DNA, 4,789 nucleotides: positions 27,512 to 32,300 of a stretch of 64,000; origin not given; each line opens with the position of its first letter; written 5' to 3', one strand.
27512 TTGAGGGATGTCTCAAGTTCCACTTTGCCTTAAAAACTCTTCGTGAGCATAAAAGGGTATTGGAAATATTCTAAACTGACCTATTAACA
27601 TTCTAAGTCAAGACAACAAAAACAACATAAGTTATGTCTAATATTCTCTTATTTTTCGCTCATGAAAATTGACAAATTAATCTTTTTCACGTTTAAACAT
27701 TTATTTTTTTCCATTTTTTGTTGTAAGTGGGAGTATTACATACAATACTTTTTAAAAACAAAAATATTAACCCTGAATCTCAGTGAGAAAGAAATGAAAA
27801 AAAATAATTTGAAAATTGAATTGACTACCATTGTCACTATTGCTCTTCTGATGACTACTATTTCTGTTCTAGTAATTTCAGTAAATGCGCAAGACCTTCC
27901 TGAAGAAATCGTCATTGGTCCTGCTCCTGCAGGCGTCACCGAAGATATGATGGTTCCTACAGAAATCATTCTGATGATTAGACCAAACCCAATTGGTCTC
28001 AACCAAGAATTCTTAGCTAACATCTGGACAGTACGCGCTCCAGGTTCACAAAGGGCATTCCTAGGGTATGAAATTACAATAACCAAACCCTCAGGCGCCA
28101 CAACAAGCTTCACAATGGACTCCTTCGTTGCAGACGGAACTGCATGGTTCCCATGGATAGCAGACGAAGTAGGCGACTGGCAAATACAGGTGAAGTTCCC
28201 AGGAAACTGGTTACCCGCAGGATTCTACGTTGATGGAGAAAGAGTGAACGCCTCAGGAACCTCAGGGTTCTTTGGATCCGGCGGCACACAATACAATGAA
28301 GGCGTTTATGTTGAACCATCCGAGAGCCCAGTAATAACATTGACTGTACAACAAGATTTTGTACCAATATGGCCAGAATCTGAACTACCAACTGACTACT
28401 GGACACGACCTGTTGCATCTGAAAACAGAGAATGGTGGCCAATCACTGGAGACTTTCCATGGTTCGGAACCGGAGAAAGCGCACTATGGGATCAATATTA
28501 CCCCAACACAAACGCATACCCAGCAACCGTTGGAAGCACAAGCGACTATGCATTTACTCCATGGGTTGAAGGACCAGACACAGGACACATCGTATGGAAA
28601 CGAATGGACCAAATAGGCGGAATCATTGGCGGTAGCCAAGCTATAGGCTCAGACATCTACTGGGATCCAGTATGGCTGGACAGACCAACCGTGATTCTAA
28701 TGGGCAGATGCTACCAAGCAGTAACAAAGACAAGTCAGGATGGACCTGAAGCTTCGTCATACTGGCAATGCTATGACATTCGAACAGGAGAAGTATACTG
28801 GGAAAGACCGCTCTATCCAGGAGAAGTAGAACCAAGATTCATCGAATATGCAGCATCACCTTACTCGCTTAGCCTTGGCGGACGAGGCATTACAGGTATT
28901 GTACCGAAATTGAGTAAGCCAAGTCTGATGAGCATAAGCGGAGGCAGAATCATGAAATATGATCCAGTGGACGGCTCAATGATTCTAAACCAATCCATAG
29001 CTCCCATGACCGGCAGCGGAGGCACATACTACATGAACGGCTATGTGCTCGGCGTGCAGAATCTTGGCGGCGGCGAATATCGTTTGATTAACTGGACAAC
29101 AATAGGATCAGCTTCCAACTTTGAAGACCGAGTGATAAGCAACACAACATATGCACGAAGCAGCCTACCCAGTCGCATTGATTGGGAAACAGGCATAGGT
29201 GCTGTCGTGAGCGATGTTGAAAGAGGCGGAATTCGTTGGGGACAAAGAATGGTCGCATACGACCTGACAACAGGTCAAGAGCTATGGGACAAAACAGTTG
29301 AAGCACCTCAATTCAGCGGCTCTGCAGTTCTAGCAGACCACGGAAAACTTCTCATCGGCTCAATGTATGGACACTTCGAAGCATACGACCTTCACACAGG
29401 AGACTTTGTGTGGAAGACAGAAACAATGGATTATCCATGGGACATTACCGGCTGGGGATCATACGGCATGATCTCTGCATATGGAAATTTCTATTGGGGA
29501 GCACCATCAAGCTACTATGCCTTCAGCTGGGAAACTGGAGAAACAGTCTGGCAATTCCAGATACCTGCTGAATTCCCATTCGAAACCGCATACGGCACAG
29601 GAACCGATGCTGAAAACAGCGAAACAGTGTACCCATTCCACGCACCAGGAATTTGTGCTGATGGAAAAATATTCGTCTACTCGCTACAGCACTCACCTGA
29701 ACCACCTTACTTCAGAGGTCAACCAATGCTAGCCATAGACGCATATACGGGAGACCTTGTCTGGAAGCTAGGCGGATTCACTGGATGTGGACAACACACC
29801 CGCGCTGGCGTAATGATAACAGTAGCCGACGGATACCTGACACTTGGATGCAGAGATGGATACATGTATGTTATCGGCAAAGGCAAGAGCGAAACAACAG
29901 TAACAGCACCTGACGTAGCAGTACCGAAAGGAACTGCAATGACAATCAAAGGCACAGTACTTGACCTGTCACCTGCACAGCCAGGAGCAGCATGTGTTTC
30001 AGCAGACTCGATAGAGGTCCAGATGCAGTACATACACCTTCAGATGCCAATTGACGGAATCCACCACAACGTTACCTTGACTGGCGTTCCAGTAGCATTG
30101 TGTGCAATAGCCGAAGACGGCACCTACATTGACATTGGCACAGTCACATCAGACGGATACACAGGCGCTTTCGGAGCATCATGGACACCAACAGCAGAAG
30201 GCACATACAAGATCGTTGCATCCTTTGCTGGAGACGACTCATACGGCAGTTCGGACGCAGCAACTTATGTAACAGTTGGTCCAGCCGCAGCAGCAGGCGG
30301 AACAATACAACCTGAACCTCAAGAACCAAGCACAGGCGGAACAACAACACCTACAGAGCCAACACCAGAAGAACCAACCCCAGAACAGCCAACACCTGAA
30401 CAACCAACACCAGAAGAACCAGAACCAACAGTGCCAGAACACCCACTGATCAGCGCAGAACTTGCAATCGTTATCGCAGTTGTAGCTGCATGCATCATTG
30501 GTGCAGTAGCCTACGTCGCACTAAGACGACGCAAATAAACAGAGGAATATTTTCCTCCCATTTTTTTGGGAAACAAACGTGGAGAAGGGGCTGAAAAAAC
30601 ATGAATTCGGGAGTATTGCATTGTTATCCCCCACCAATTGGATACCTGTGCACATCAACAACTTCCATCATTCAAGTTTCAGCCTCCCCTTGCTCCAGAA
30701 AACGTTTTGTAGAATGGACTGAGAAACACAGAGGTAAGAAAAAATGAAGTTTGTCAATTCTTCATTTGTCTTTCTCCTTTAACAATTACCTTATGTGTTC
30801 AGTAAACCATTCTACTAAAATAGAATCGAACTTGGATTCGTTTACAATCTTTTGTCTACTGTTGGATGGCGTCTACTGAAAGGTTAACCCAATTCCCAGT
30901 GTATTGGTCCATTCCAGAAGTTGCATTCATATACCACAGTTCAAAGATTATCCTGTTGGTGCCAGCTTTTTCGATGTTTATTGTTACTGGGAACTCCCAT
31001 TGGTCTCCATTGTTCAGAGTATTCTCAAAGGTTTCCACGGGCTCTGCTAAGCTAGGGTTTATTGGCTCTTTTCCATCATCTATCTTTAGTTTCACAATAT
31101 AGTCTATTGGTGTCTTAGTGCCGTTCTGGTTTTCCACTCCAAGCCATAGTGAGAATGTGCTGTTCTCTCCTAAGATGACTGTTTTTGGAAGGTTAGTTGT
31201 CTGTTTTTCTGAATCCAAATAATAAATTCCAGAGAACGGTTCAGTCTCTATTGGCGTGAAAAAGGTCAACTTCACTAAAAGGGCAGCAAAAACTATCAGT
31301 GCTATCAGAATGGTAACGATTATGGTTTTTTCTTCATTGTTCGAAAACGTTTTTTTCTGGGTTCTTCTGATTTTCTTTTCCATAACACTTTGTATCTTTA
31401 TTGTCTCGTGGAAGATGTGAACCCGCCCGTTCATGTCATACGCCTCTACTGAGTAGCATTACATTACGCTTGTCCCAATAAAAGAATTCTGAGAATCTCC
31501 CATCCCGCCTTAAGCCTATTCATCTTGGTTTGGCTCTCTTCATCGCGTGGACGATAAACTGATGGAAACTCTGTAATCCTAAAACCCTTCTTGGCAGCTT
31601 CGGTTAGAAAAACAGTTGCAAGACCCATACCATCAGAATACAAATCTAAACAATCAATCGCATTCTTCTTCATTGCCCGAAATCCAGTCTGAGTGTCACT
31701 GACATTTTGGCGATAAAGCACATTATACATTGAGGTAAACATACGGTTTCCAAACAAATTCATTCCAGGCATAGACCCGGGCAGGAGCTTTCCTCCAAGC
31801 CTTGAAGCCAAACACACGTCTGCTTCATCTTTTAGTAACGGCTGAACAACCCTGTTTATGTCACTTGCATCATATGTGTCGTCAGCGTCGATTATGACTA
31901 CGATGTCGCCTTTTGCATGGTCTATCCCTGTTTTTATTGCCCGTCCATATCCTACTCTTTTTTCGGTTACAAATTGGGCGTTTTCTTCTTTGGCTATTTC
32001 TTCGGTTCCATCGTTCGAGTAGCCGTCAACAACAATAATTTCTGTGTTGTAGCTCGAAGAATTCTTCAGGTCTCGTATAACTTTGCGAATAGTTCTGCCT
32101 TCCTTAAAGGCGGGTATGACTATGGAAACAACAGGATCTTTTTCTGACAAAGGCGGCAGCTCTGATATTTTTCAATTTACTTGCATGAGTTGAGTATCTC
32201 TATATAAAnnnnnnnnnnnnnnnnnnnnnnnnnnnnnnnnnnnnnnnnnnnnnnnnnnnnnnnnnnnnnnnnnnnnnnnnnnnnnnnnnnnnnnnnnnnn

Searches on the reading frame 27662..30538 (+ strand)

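Call 95: search_protein_families(library=pfam, max_evalue=0.0001, proteins=[window:27662-30538:+])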
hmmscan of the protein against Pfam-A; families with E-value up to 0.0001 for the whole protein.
window:27662-30538:+ (958 aa): 2 families
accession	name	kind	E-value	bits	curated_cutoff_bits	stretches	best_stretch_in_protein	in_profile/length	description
PF13360.13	PQQ_2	-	6.2e-11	42.8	27.6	1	530-634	5-101/233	Outer membrane protein assembly factor BamB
PF13570.13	Beta-prop_ACSF4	-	3.7e-07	30.3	133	0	528-635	113-213/329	Beta-alanine-activating enzyme, beta-propeller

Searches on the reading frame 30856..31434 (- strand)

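Call 95: search_protein_families(library=pfam, max_evalue=0.0001, proteins=[window:30856-31434:-])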
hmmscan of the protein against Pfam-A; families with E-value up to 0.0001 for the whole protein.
window:30856-31434:- (192 aa): 1 family
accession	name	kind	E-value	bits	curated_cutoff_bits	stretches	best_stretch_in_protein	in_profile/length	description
PF07760.16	DUF1616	-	2.1e-13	50.6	31.6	1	20-170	132-287/307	Protein of unknown function (DUF1616)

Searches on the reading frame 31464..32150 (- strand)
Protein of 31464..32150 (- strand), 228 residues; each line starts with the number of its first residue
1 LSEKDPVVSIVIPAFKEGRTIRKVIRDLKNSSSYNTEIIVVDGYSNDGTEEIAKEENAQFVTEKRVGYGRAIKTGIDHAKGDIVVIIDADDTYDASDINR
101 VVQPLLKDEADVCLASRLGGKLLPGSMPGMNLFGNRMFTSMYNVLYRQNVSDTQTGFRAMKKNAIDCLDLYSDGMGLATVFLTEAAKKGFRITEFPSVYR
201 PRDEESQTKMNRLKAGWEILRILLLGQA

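Call 96: search_protein_families(library=pfam, max_evalue=0.0001, proteins=[window:31464-32150:-])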
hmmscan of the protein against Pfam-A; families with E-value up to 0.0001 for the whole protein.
window:31464-32150:- (228 aa): 3 families
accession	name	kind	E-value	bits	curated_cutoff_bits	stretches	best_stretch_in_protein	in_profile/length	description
PF00535.33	Glycos_transf_2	-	5.1e-31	108.3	23.3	1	9-167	1-166/168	Glycosyl transferase family 2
PF13641.12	Glyco_tranf_2_3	-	3.9e-09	37.3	27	1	7-108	2-113/230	Glycosyltransferase like family 2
PF10111.15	Glyco_tranf_2_2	-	5e-06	26.6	27.3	1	9-95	1-96/276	Glycosyltransferase like family 2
